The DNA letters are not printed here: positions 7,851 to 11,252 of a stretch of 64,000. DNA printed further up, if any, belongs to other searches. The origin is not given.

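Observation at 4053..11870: Candidate undescribed defence-like module: SNF2/SWIM helicase divergent from a NUDIX, PLD-helicase-DUF3427 and two-small-ORF operon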

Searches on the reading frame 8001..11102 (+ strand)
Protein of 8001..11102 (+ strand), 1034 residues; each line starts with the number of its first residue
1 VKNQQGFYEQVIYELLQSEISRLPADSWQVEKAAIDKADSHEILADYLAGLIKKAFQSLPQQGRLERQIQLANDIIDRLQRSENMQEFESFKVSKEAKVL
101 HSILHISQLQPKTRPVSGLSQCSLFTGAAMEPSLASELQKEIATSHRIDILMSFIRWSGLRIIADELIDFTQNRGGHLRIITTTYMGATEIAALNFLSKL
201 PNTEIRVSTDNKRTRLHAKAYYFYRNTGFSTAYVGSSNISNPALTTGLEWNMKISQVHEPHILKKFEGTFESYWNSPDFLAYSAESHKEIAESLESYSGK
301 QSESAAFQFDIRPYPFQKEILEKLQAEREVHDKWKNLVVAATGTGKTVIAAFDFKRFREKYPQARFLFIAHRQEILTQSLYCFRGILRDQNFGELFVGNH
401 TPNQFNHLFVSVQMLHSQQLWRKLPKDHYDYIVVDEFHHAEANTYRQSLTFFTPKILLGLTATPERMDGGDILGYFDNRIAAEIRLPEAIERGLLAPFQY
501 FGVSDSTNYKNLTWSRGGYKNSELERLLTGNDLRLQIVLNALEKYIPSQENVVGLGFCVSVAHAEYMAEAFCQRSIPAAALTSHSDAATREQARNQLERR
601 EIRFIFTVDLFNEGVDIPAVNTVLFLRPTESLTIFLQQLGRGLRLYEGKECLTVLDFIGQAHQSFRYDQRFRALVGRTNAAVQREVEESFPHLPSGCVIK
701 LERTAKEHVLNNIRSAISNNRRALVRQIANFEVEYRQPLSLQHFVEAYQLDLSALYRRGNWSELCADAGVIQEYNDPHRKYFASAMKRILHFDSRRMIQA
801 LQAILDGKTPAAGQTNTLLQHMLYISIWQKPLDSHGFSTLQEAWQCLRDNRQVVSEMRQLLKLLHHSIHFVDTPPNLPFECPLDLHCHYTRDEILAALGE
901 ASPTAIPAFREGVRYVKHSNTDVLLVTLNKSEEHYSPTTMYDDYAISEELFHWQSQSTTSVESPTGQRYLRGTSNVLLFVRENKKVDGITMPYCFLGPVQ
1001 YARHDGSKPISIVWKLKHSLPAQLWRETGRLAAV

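Call 3: search_protein_families(library=pfam, proteins=[window:8001-11102:+], max_evalue=0.01)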
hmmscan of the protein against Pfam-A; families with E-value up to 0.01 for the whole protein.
window:8001-11102:+ (1034 aa): 7 families
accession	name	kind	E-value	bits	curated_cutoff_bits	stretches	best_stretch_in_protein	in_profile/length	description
PF04851.21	ResIII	-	4.3e-35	121.5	22.5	1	311-466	2-164/164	Type III restriction enzyme, res subunit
PF11907.13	DUF3427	-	6.1e-25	88.5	27.7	1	779-1027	29-278/280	Domain of unknown function (DUF3427)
PF00271.37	Helicase_C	-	4.7e-12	46.6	23.5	1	541-644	5-108/110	Helicase conserved C-terminal domain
PF13091.12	PLDc_2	-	1.6e-11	44.6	27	1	145-274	9-132/132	PLD-like domain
PF00270.35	DEAD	-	7.3e-08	32.8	26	1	315-465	2-161/167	DEAD/DEAH box helicase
PF18766.7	SWI2_SNF2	-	7.7e-06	26.2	26.7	1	320-505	9-195/221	SWI2/SNF2 ATPase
PF09565.16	RE_NgoFVII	-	6.7e-05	22.7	23.8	1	195-249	72-127/162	NgoFVII restriction endonuclease N-terminal PLD domain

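Call 4: search_protein_families(library=padloc, proteins=[window:8001-11102:+], max_evalue=0.01)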
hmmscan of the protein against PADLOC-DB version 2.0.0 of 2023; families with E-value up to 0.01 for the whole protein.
window:8001-11102:+ (1034 aa): 26 families (the best 25 are shown)
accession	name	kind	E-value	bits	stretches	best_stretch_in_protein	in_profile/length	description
PDLC03659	mREase_IV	-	1.6e-245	815.3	1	113-1028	15-939/945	Type IV methyl-directed restriction enzyme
PDLC03658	mREase_IV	-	1.1e-87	292.8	1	142-757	48-656/953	Type IV methyl-directed restriction enzyme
PDLC02707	PbeA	-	5.1e-34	115.9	2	417-672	369-645/672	PbeA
PDLC02704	PbeA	-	4.3e-25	86.3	3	567-665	553-651/682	PbeA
PDLC03049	REase_I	-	6.7e-20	68.7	1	333-671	187-550/807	Type I restriction enzyme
PDLC03047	REase_I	-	2.2e-16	56.8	2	309-472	340-499/1107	Type I restriction enzyme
PDLC02706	PbeA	-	5.3e-14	49.7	1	584-660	598-674/722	PbeA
PDLC02703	PbeA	-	6.5e-10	36.2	1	187-504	107-447/626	PbeA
PDLC03042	REase_I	-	1.2e-08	30.9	1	537-654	710-841/1170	Type I restriction enzyme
PDLC02870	DpdF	-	2.1e-07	27.8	1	553-662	228-334/534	DpdF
PDLC02861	DpdF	-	3.3e-07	27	1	539-652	227-340/611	DpdF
PDLC02705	PbeA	-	7.9e-06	22.3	1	431-501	377-450/691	PbeA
PDLC03928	PsyrT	-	8e-06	22.4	1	541-644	232-334/689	-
PDLC03597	REase_MTase_IIG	-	4.8e-05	19.1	1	601-650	551-600/1646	Type IIG restriction enzyme-methyltransferase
PDLC02864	DpdF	-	9.8e-05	19.3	1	553-646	236-329/610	DpdF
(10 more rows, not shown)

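Call 5: search_protein_families(library=ncbifam, proteins=[window:8001-11102:+], max_evalue=0.01)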
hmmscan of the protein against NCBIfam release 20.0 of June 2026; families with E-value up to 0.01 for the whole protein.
window:8001-11102:+ (1034 aa): 14 families
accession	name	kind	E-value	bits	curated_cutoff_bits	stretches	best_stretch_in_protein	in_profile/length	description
NF046051.1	restrict_EcoAI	equivalog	7.8e-34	117.1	550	1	275-672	122-541/768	EcoAI/FtnUII family type I restriction enzme subunit R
NF053632.1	heli_RadD_YejH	equivalog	3.5e-26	91.6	720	1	333-665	22-362/573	DNA repair helicase RadD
TIGR04095.1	dnd_restrict_1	equivalog_domain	1.3e-20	73.9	600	2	576-669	314-407/451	DNA phosphorothioation system restriction enzyme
NF008521.0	PRK11448.1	equivalog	8.4e-16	57.2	729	2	536-712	683-860/1123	type I restriction-modification system endonuclease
NF010337.0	PRK13766.1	equivalog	3.5e-08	32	610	1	332-443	30-147/781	Hef nuclease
NF008279.0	PRK11057.1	equivalog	5.8e-06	25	1015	1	539-644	224-329/608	ATP-dependent DNA helicase RecQ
TIGR00631.1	uvrb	equivalog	6.6e-05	21.3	750.1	1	560-680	452-577/658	excinuclease ABC subunit UvrB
TIGR01389.1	recQ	equivalog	8.9e-05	21.1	640.2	1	541-654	214-327/591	DNA helicase RecQ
TIGR00614.1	recQ_fam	subfamily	0.00011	21.1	219.8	1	538-652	212-327/470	RecQ family ATP-dependent DNA helicase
NF003673.1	PRK05298.1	equivalog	0.00015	20.2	743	1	560-653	452-550/653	excinuclease ABC subunit UvrB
NF042964.1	phospholipD_antiphage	equivalog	0.00062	18.2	1100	0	199-348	104-264/895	phospholipase D-like domain-containing anti-phage protein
TIGR04121.1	DEXH_lig_assoc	equivalog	0.0026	15.6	850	0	586-642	287-343/804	ligase-associated DNA damage response DEXH box helicase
NF008744.0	PRK11776.1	equivalog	0.0044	15.6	524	1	533-644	228-335/460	ATP-dependent RNA helicase DbpA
NF012027.0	PRK15483.1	equivalog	0.0058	14.6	564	0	601-645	501-545/986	type III restriction-modification system endonuclease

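Call 6: search_solved_structures(query=window:8001-11102:+, max_evalue=0.001, show_alignments=1)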
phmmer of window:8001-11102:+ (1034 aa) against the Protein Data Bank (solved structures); distinct sequences matched with E-value up to 0.001: 7.
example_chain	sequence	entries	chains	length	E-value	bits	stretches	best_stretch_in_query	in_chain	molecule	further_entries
7clg_A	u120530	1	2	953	5.7e-87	296.2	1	148-761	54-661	Putative helicase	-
3h1t_A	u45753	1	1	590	9.8e-22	80.3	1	327-666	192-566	Type I site-specific restriction-modification system, R (Restriction) subunit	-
6jde_B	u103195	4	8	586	3.5e-18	68.5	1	310-665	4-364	Putative DNA repair helicase RadD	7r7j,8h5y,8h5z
6p4f_A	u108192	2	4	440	4.5e-09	38.4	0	278-470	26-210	DNA-dependent ATPase XPBII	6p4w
5tnu_A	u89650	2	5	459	5.1e-09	38.2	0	278-470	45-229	DNA-dependent ATPase XPBII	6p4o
6p66_A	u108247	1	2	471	1.1e-06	30.5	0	580-660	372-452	DNA repair protein RAD25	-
2fwr_A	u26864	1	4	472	1.1e-06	30.5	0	580-660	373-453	DNA repair protein RAD25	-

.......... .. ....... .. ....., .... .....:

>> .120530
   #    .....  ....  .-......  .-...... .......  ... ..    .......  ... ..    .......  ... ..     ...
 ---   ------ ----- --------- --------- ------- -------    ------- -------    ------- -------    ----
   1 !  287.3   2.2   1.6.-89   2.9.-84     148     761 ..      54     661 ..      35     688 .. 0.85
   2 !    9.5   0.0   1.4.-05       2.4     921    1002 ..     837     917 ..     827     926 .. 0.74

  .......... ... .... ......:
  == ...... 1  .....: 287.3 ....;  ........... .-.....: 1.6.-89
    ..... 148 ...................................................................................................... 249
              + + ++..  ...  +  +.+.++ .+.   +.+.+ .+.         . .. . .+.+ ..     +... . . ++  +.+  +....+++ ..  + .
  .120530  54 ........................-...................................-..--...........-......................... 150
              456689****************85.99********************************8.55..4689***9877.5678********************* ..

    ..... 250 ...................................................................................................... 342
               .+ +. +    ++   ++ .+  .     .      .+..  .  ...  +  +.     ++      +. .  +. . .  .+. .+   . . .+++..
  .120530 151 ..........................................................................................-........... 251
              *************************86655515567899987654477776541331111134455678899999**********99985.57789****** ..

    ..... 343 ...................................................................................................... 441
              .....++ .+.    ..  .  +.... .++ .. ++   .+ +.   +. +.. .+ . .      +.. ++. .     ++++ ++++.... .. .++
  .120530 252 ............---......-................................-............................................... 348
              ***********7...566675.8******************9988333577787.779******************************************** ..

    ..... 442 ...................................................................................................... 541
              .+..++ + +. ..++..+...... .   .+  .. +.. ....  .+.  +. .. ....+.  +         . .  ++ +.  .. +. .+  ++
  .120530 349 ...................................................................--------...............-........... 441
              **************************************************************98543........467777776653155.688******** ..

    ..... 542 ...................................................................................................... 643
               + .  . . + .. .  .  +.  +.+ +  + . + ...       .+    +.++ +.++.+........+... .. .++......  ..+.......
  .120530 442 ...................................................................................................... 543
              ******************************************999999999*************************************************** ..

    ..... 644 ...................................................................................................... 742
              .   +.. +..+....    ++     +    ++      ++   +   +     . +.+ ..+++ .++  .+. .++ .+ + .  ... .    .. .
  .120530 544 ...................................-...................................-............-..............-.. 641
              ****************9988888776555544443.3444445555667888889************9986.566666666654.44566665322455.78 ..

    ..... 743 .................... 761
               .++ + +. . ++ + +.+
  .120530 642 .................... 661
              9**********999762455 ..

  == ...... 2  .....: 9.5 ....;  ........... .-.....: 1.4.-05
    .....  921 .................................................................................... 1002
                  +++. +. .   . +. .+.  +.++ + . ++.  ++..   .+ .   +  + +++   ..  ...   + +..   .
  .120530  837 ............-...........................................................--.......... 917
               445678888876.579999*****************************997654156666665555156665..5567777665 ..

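Call 13: search_protein_families(library=phrogs, proteins=[window:8001-11102:+], max_evalue=0.1)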
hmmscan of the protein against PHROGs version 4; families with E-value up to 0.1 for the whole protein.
window:8001-11102:+ (1034 aa): 7 families
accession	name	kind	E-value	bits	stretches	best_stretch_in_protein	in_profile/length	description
phrog_16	-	DNA, RNA and nucleotide metabolism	4.5e-70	238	1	307-668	267-611/986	DNA helicase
phrog_16694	-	unknown function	5.8e-18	65.2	2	296-468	258-457/1010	-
phrog_9690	-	DNA, RNA and nucleotide metabolism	4.9e-17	62.9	1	423-662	32-274/306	DNA helicase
phrog_2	-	head and packaging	2.2e-05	24.4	1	249-469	235-406/807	terminase large subunit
phrog_11902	-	unknown function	0.00038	19.6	1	601-648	503-550/1000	-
phrog_62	-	DNA, RNA and nucleotide metabolism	0.001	17.5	1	276-464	682-849/1881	DNA helicase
phrog_32711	-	unknown function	0.044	12.7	1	561-651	354-445/956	-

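Call 29: find_related_loci(query=A1, collection=genome_contigs, flank=10000)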
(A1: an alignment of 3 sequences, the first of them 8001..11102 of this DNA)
Query A1 (1034 aa) in genome_contigs; peptide patterns used: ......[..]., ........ (x = any residue, [..] = any of these).
600 stretches matched a pattern (row limit reached: there are more); 598 encode a relative of the query (tblastn E <= 1e-3); the best 80 are kept; 80 distinct loci.
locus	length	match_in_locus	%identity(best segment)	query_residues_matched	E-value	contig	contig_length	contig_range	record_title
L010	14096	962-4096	50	1-1034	0e+0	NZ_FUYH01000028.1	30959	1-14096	Caloramator quimbayensis strain USBA 833, whole genome shotgun sequence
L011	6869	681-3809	50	5-1031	0e+0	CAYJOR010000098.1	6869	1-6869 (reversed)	MAG TPA_asm: uncultured Desulfovibrionaceae bacterium isolate ERP123703_co4_41 genome assembly, contig: NODE_7228_length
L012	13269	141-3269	49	6-1033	0e+0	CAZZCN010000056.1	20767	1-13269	MAG TPA_asm: uncultured Oscillospiraceae bacterium isolate SRP272421_co1_371 genome assembly, contig: NODE_6751_length_2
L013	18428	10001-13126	49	6-1033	0e+0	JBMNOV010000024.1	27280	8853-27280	MAG: Syntrophomonadaceae bacterium isolate SBF912SR1HQ0055 scaffold_2148_c1, whole genome shotgun sequence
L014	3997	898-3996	50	5-1033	0e+0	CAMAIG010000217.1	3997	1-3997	MAG: uncultured Ruminococcus sp. isolate SRR5665903_bin.56_metaWRAP_v1.3_MAG genome assembly, contig: ERZ11448883.59890,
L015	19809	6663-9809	47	4-1026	0e+0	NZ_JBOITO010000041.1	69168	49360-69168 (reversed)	MAG: Clostridium sp. isolate Enrichment1 NODE_84_length_69168_cov_273.063933, whole genome shotgun sequence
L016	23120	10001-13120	49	6-1033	0e+0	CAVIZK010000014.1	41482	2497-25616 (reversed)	Paludibacteraceae bacterium isolate H07656-L1_cleanbin_000002 genome assembly, contig: Spades_H07656-L1_contig_246, whol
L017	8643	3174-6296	48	6-1033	0e+0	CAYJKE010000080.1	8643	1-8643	MAG TPA_asm: uncultured Fusobacterium sp. isolate ERP123703_co3_10 genome assembly, contig: NODE_9837_length_8643_cov_24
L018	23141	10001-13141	47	4-1026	0e+0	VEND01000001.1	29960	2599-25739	MAG: Bacillota bacterium isolate MES16 c_000000000536, whole genome shotgun sequence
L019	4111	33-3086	49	30-1033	0e+0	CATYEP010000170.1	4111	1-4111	MAG TPA_asm: uncultured Eubacteriales bacterium isolate ERR9354184_bin.59_MetaWRAP_v1.3_MAG genome assembly, contig: ERZ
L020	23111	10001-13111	48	4-1033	0e+0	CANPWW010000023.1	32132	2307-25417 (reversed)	MAG: uncultured Monoglobus sp. isolate Lapin-003-2__bin70 genome assembly, contig: Lapin-003-2__NODE_1315_length_32132_c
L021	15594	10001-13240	48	4-1031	0e+0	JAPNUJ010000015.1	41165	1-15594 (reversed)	MAG: Bacillota bacterium isolate CF.Solf.bin.4 NODE_15_length_41165_cov_46.832895, whole genome shotgun sequence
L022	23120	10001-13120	49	6-1034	0e+0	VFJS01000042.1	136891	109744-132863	MAG: Spirochaetia bacterium isolate Bin_56_1 c_000001344605, whole genome shotgun sequence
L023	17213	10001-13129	49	4-1033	0e+0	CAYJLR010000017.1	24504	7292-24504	MAG TPA_asm: uncultured Akkermansia sp. isolate ERP123703_co4_74 genome assembly, contig: NODE_942_length_24504_cov_40.0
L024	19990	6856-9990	48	5-1033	0e+0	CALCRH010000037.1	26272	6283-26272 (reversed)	MAG TPA_asm: uncultured Clostridia bacterium isolate SRR6425769_bin.65_CONCOCT_v1.1_MAG genome assembly, contig: ERZ1767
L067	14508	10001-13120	47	4-1034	0e+0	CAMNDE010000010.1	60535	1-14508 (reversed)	MAG: uncultured Clostridia bacterium isolate SRR873596_bin.85_metaWRAP_v1.3_MAG genome assembly, contig: NODE.930_length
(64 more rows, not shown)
